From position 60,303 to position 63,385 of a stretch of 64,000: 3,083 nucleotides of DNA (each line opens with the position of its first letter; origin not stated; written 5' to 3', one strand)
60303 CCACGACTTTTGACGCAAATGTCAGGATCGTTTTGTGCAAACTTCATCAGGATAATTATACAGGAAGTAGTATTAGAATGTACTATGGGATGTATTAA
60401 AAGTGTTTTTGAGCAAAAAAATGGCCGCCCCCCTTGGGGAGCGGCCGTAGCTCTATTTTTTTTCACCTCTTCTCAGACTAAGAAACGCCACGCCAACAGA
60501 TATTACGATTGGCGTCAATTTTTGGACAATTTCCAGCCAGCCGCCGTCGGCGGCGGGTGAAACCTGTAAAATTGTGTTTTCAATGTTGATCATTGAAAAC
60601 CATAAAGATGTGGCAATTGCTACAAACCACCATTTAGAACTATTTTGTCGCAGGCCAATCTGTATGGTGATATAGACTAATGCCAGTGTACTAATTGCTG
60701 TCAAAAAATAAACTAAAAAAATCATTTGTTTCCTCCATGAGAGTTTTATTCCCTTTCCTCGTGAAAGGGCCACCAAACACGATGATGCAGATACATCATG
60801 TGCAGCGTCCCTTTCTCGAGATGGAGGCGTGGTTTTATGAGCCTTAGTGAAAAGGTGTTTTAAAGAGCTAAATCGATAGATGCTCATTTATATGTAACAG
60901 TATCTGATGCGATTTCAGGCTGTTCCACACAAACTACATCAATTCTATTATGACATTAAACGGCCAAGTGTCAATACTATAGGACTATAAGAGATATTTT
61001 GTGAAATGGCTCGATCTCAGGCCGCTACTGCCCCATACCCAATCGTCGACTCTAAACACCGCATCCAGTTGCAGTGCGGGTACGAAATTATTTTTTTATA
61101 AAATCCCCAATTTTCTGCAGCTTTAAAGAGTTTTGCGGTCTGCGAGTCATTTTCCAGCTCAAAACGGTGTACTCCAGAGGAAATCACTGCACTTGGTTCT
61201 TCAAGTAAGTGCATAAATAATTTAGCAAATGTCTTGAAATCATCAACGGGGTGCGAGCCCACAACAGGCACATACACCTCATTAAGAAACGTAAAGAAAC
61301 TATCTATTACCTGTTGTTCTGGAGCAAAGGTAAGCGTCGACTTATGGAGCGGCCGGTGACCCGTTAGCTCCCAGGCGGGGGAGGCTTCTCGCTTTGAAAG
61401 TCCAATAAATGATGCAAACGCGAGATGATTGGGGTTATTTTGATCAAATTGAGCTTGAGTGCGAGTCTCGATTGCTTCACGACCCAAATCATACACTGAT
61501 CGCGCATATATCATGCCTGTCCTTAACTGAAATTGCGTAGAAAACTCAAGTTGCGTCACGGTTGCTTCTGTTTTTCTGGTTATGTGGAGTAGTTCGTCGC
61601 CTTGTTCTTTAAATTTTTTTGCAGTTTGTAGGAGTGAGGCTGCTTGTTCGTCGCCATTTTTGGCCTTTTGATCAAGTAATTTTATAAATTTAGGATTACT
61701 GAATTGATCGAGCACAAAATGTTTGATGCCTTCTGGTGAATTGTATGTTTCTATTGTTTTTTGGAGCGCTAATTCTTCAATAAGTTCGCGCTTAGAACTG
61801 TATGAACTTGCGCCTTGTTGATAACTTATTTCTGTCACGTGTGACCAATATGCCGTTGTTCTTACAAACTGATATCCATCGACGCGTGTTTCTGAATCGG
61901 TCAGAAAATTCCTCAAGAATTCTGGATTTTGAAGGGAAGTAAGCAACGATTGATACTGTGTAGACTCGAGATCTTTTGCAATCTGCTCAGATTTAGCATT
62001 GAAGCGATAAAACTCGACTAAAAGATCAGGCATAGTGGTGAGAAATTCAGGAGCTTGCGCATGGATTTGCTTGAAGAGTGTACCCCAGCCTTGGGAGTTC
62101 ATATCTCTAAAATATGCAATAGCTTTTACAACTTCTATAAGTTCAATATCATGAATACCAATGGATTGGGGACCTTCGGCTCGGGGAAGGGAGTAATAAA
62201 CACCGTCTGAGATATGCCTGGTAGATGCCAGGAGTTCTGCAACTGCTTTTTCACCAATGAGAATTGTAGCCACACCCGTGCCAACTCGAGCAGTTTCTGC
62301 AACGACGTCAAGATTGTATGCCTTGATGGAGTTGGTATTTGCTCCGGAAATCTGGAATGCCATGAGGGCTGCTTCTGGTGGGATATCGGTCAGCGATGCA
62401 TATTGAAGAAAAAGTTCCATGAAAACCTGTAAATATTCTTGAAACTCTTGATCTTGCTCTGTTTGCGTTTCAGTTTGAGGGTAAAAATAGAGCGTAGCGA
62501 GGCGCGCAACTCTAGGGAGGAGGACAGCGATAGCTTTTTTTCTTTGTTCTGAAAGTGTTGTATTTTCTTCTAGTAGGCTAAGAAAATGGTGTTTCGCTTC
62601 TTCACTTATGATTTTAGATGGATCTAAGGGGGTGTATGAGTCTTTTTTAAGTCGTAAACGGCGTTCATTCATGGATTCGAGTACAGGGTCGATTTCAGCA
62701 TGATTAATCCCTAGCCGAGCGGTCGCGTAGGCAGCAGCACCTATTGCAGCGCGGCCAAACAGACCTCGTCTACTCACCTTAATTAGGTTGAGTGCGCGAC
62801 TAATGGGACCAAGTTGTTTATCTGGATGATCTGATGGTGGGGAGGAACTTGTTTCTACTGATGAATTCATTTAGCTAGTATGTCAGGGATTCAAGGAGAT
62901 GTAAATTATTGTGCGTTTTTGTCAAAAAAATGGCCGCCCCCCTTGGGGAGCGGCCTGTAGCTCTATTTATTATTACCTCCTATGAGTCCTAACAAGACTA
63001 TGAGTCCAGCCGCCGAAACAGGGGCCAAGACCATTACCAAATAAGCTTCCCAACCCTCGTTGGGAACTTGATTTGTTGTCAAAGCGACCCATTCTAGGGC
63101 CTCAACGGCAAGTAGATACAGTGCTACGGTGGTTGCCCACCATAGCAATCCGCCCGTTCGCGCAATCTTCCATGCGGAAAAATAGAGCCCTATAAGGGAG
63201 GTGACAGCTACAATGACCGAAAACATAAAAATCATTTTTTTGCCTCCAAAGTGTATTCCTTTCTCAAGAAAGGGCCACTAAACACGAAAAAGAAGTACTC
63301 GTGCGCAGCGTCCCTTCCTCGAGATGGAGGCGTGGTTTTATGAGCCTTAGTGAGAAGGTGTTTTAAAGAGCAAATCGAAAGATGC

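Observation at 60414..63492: The upstream leader is more conserved than the gene itself across a duplicated cassette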

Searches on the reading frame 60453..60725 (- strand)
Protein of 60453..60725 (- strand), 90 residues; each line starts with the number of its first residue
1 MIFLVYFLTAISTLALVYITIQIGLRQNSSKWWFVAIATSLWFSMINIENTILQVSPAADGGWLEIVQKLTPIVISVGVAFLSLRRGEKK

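Call 10: search_protein_families(library=pfam, proteins=[window:60453-60725:-], max_evalue=1)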
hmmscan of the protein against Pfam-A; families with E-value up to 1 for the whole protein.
window:60453-60725:- (90 aa): 0 families

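Call 19: find_homologous_proteins(query=window:60453-60725:-, max_evalue=0.01)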
Query window:60453-60725:- (90 aa): 1 proteins with E <= 0.01 among 1 candidates.
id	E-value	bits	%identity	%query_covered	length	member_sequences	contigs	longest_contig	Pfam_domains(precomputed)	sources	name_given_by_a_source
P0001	3.8e-49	182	100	100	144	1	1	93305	-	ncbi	-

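Call 20: find_encoding_contigs(protein=P0001, flank=10000, max_places=5)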
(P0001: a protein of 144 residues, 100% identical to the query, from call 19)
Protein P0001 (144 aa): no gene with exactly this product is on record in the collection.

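Call 24: find_encoding_contigs(protein=P0005, flank=10000, max_places=6)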
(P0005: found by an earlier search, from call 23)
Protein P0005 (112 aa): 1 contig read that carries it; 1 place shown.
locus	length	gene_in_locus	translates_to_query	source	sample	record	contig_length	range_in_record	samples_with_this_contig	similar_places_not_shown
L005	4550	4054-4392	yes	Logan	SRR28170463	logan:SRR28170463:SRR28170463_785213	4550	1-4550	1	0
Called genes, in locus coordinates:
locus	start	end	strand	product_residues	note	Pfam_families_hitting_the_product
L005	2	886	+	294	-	?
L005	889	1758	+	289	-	PF18075:FtsX_ECD, PF02687:FtsX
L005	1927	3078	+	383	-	PF01551:Peptidase_M23 (faint)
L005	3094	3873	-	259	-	PF06966:DUF1295, PF02544:Steroid_dh (weak), PF04140:ICMT (weak), PF04191:PEMT (weak)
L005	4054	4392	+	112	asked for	-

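Call 25: find_homologous_proteins(query=P0003, max_evalue=0.001)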
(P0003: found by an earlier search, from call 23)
Query P0003 (617 aa): 1 proteins with E <= 0.001 among 8000 candidates.
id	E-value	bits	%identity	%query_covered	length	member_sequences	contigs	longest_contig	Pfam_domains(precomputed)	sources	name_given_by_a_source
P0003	0.0e+0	1377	100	100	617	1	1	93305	-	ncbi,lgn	-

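Call 36: find_encoding_contigs(protein=P0006, flank=10000)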
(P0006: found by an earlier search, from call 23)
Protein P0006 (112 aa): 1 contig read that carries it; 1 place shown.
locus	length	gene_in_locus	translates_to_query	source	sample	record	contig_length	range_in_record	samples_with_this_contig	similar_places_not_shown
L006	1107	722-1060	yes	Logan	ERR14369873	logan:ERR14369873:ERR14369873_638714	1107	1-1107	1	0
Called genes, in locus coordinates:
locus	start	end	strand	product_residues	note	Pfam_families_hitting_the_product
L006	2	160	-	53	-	?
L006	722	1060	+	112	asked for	-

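Call 37: find_encoding_contigs(protein=P0007, flank=10000)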
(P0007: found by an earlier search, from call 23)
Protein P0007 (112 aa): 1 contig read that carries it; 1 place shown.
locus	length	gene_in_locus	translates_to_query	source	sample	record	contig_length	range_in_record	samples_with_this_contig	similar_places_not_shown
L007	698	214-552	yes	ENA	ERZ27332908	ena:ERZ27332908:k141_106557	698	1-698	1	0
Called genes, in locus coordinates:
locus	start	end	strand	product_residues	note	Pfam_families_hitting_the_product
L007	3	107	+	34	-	?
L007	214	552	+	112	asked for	-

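Call 40: find_homologous_proteins(query=P0002, max_evalue=0.01)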
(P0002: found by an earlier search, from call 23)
Query P0002 (114 aa): 1 proteins with E <= 0.01 among 18 candidates.
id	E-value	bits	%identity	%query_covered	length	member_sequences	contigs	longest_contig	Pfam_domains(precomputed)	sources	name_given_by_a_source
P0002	8.4e-70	251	100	100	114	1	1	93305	-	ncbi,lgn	-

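Call 55: search_protein_representatives(alignment_id=A9)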
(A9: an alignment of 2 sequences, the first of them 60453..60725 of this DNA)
Query: 2 sequences, 91 profile positions. Proteins with E-value up to 0.001 (for the whole library): 4; up to 1e-10: 3; up to 1e-30: 2. The best 4 are listed.
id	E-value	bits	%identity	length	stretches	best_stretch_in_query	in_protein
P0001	1.1e-41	157.4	-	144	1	1-91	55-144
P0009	4.8e-37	142.5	-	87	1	4-91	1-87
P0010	6.6e-12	61.9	-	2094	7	35-68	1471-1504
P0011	2.8e-04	37.4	-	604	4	67-90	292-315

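Call 58: find_related_loci(query=L005:3094-3873:-, collection=metagenome_contigs, flank=10000)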
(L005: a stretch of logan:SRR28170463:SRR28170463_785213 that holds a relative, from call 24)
Query L005:3094-3873:- (259 aa) in metagenome_contigs; peptide patterns used: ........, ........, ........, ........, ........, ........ (x = any residue, [..] = any of these).
93 stretches matched a pattern, but none encodes a relative of the query by tblastn (E <= 1e-3).

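Call 71: search_protein_families(library=phrogs, proteins=[window:60453-60725:-], max_evalue=0.1)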
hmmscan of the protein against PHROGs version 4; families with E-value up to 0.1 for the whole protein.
window:60453-60725:- (90 aa): 0 families

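Call 72: search_protein_families(library=ncbifam, proteins=[window:60453-60725:-], max_evalue=0.1)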
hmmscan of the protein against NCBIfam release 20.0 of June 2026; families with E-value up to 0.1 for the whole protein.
window:60453-60725:- (90 aa): 0 families

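Call 73: search_protein_families(library=padloc, proteins=[window:60453-60725:-], max_evalue=0.1)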
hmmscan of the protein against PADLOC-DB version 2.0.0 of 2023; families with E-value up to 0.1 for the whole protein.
window:60453-60725:- (90 aa): 0 families

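Call 86: find_encoding_contigs(protein=P0002, flank=5000, max_places=10)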
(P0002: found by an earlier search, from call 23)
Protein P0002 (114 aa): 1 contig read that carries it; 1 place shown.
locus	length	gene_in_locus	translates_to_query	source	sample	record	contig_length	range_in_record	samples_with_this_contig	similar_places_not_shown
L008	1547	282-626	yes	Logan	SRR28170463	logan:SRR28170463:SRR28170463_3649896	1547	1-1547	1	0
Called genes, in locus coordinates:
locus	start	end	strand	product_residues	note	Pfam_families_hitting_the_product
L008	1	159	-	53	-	?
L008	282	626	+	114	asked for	-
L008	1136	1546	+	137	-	?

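Call 87: find_encoding_contigs(protein=P0009, flank=5000, max_places=10)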
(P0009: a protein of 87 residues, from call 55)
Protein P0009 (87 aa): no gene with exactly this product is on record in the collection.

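Call 95: predict_structure(alignment_id=A9)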
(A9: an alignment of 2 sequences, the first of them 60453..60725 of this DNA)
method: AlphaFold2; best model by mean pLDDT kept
length: 90 residues; sequences in the alignment: 2
mean_pLDDT: 61.8   pTM: 0.33
mean pLDDT of the five models: 61.8, 60.1, 57.2, 56.2, 55.7
residues with pLDDT >= 90: 0; 70-90: 6; 50-70: 79; < 50: 5
segments of 3 or more residues with pLDDT < 50: 88-90
pLDDT, mean of each block of 10 residues (from residue 1): 62 69 64 66 66 55 59 63 53
secondary structure, 60 per line:
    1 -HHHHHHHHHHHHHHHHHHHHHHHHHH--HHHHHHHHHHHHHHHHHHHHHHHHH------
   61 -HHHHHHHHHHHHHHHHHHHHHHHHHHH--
elements in order: H2-27 H30-54 H62-88

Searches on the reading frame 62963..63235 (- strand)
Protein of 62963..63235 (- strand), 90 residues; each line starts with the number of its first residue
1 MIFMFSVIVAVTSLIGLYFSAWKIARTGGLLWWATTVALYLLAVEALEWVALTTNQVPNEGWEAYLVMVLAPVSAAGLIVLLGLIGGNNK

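Call 10: search_protein_families(library=pfam, proteins=[window:62963-63235:-], max_evalue=1)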
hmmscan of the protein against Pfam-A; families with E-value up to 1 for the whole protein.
window:62963-63235:- (90 aa): 1 family
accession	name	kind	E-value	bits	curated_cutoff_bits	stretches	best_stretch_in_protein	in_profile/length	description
PF02529.20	PetG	-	0.092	13.1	23.7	0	10-23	15-27/36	Cytochrome B6-F complex subunit 5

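Call 23: list_cluster_members(proteins=[P0001, window:62963-63235:-, window:59818-60162:-, window:61017-62870:-, window:58688-59308:-, window:63612-63950:-, window:14841-18341:+])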
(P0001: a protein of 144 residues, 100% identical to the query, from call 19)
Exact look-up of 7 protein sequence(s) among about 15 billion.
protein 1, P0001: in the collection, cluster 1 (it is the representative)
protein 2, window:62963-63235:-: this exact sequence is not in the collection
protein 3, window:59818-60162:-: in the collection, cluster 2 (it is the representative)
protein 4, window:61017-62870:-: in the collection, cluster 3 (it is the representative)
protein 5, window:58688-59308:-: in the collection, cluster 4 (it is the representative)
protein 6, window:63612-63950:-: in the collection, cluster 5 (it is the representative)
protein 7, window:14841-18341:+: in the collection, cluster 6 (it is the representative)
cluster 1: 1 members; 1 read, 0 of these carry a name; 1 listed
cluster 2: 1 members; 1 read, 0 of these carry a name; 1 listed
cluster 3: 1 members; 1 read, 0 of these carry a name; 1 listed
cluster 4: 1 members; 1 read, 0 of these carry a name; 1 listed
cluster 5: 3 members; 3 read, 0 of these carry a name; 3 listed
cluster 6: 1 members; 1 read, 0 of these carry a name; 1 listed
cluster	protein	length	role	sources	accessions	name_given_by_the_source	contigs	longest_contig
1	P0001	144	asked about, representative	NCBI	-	-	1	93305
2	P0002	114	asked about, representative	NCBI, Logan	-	-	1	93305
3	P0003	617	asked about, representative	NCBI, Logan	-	-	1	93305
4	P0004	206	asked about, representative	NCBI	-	-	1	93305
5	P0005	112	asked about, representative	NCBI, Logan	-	-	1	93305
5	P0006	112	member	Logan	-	-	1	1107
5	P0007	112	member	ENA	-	-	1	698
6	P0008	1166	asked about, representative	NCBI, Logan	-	-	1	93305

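Call 71: search_protein_families(library=phrogs, proteins=[window:62963-63235:-], max_evalue=0.1)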
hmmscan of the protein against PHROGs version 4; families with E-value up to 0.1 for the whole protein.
window:62963-63235:- (90 aa): 0 families

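Call 72: search_protein_families(library=ncbifam, proteins=[window:62963-63235:-], max_evalue=0.1)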
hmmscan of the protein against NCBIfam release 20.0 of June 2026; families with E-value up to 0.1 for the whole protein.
window:62963-63235:- (90 aa): 0 families

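Call 73: search_protein_families(library=padloc, proteins=[window:62963-63235:-], max_evalue=0.1)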
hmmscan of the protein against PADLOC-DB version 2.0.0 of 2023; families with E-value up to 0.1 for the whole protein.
window:62963-63235:- (90 aa): 0 families
